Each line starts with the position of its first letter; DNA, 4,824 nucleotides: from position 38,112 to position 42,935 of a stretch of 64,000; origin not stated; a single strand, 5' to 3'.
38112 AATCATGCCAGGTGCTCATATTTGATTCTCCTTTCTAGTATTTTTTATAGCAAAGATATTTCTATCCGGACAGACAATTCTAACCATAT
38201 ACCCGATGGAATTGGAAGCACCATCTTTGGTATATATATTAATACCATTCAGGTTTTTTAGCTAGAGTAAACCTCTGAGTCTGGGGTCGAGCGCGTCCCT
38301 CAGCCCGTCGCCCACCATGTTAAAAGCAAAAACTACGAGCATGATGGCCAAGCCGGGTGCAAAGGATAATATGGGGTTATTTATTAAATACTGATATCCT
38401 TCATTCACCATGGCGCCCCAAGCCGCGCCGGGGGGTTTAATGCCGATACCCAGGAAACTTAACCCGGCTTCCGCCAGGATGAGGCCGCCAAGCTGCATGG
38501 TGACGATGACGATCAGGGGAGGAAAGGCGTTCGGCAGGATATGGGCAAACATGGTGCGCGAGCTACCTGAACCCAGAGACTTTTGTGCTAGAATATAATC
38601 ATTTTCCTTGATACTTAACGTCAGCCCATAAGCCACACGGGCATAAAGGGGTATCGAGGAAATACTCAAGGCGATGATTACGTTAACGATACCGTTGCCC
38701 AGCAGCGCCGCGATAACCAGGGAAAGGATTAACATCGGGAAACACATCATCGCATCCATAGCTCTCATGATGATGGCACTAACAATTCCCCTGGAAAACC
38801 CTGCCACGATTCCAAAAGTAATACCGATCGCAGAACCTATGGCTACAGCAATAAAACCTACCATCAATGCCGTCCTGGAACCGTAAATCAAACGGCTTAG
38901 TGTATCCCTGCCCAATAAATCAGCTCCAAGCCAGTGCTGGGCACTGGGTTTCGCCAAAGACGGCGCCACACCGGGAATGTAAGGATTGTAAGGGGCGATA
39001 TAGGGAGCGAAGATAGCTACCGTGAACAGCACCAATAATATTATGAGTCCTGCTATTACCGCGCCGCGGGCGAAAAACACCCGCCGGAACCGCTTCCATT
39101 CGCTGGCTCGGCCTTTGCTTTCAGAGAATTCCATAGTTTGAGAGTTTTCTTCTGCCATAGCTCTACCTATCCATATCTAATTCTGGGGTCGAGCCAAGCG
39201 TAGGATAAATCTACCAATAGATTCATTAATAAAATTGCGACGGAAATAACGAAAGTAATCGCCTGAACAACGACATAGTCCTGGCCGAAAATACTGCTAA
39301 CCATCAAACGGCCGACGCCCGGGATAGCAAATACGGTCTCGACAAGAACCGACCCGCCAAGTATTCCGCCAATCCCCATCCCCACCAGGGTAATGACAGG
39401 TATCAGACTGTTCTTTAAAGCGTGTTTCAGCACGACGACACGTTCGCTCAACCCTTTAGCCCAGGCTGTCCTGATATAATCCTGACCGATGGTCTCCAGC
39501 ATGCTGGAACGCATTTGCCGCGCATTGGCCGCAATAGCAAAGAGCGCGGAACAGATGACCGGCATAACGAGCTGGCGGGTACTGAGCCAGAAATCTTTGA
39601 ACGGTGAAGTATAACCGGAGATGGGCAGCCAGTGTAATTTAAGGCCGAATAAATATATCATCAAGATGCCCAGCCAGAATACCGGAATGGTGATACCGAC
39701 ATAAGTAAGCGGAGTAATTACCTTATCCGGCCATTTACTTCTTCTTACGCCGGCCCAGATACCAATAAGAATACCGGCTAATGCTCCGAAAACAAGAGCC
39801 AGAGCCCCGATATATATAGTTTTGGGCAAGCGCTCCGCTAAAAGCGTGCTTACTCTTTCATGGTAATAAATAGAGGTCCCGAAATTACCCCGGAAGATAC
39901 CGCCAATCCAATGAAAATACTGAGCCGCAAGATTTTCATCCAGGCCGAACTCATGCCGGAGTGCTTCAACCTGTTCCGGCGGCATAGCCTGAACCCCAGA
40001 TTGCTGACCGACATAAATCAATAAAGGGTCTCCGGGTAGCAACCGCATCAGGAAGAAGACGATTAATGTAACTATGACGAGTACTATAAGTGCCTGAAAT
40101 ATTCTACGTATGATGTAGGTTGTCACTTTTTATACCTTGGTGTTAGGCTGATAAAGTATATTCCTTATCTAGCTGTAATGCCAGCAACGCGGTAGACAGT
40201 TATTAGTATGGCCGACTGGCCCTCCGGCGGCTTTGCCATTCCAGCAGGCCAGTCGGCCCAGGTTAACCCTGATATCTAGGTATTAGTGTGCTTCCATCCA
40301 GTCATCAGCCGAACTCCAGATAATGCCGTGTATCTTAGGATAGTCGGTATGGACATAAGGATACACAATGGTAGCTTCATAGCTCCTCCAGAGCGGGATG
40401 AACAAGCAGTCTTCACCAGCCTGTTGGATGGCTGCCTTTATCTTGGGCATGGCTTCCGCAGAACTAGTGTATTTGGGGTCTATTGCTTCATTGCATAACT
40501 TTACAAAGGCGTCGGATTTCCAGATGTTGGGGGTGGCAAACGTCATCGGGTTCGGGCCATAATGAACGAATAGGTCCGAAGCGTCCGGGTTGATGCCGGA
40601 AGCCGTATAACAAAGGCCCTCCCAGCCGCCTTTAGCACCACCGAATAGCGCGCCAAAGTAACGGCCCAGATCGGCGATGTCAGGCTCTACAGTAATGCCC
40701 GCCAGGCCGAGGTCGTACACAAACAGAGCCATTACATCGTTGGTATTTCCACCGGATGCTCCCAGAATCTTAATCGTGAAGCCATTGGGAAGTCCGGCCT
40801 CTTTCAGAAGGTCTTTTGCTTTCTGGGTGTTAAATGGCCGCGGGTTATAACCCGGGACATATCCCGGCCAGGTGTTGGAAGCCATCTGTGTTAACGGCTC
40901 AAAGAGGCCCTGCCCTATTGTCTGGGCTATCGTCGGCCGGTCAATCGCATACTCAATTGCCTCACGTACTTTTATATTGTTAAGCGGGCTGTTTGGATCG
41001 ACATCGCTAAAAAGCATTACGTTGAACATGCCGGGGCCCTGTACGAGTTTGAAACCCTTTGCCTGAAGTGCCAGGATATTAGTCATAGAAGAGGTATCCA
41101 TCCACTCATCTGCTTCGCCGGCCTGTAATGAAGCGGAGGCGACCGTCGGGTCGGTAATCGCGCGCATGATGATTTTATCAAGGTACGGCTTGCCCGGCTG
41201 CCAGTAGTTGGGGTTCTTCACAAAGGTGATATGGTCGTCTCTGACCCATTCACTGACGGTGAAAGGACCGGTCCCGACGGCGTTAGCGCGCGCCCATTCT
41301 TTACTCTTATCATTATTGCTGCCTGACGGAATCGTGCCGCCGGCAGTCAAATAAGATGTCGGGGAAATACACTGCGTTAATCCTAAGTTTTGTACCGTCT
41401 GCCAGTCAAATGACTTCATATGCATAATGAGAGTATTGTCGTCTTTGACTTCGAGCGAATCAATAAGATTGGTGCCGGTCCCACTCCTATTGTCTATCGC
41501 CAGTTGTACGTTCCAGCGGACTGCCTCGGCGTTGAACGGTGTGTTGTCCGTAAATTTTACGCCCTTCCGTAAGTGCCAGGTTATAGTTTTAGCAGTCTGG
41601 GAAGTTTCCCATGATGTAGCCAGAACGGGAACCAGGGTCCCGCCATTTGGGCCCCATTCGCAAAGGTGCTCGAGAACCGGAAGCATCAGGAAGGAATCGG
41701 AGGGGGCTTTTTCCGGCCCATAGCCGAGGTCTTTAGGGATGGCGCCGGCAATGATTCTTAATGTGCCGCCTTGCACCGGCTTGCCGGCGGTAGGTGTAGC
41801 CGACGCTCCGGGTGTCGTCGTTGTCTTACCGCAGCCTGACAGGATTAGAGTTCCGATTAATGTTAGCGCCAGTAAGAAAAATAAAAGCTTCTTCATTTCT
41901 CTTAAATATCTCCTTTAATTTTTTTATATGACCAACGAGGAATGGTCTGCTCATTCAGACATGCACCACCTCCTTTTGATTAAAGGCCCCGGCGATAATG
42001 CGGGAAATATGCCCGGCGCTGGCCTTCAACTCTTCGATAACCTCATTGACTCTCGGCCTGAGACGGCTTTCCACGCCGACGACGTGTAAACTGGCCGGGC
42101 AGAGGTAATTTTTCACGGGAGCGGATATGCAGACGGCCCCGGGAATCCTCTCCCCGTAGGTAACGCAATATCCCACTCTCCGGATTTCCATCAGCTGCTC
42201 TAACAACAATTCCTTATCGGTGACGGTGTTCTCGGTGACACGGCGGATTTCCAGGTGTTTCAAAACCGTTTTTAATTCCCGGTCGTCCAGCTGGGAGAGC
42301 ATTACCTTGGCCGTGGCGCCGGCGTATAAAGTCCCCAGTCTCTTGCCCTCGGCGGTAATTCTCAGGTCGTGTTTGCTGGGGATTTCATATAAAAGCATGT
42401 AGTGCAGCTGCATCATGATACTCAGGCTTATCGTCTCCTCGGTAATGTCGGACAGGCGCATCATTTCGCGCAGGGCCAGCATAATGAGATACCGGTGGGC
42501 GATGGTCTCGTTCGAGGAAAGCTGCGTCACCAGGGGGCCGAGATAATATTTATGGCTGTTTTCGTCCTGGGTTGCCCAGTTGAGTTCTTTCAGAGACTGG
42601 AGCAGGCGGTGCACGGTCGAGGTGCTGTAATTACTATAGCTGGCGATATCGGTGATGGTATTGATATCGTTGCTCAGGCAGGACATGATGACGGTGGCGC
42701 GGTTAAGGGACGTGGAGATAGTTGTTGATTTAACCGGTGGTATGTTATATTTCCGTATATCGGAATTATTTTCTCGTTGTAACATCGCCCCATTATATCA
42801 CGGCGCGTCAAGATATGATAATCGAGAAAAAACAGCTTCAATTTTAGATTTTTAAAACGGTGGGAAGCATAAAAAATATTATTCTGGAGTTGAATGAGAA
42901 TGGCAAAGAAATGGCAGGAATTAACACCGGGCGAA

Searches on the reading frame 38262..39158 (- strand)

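Call 25: search_protein_families(library=pfam, proteins=[window:38262-39158:-])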
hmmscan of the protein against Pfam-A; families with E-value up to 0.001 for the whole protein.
window:38262-39158:- (298 aa): 2 families
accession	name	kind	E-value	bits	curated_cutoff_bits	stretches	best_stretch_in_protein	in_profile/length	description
PF00528.27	BPD_transp_1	-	1.3e-29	103.7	26.4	1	112-295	1-183/184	Binding-protein-dependent transport system inner membrane component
PF12911.12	OppC_N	-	1.1e-10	41.6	23.9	1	19-60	1-42/53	N-terminal TM domain of oligopeptide transport permease C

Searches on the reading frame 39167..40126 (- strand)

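Call 22: search_protein_families(library=pfam, proteins=[window:39167-40126:-])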
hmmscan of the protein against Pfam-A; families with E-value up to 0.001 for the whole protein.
window:39167-40126:- (319 aa): 2 families
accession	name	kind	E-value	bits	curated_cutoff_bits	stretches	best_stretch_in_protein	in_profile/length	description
PF00528.27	BPD_transp_1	-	1.8e-45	155.4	26.4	1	118-317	1-183/184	Binding-protein-dependent transport system inner membrane component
PF19300.4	BPD_transp_1_N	-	1.5e-16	61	23.8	1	1-104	1-111/114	Binding-prot-dependent transport system membrane comp, N-term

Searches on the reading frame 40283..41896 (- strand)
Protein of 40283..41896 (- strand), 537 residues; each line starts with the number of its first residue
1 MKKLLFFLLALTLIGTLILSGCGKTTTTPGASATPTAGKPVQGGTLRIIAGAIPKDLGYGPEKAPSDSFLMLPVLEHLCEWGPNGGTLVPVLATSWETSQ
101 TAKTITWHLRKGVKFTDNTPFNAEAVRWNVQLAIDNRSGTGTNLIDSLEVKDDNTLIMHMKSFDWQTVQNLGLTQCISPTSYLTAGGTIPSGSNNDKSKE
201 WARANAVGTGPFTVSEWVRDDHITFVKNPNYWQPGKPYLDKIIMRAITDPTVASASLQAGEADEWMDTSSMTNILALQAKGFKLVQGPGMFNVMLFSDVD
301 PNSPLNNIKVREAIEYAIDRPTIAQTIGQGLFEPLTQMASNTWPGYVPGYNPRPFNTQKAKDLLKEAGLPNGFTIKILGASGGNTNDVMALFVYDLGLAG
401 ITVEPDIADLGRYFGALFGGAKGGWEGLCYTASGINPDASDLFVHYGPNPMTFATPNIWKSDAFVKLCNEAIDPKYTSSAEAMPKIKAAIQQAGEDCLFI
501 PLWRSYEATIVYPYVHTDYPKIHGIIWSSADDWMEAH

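Call 22: search_protein_families(library=pfam, proteins=[window:40283-41896:-])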
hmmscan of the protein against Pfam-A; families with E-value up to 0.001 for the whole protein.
window:40283-41896:- (537 aa): 1 family
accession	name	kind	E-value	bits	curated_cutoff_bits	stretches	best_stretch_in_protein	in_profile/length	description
PF00496.27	SBP_bac_5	-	1.4e-73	248.6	32.4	1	88-407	2-323/368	Bacterial extracellular solute-binding proteins, family 5 Middle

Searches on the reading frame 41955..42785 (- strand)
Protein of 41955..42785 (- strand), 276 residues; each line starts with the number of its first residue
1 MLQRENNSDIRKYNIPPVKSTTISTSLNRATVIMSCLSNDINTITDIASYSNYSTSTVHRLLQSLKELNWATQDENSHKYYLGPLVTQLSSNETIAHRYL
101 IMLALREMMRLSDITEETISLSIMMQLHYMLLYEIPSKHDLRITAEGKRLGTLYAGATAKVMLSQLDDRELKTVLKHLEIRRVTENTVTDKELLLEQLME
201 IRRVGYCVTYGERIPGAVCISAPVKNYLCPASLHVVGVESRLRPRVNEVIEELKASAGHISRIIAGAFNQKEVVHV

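Call 22: search_protein_families(library=pfam, proteins=[window:41955-42785:-])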
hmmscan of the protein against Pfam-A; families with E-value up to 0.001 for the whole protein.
window:41955-42785:- (276 aa): 5 families
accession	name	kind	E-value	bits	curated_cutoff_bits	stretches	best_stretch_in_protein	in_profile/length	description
PF01614.24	IclR_C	-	2.3e-29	102.6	24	1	96-262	5-174/174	Bacterial transcriptional regulator IclR C-terminal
PF09339.16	HTH_IclR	-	7.2e-10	38.9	22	1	26-75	1-52/52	IclR helix-turn-helix domain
PF25213.1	HVO_A0261_N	-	0.00048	20.4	35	0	25-80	9-61/86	HVO_A0261 N-terminal domain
PF12802.13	MarR_2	-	0.00054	20.5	27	0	42-73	21-52/61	MarR family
PF01978.25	TrmB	-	0.00082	19.6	25.6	0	37-81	18-62/68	Sugar-specific transcriptional regulator TrmB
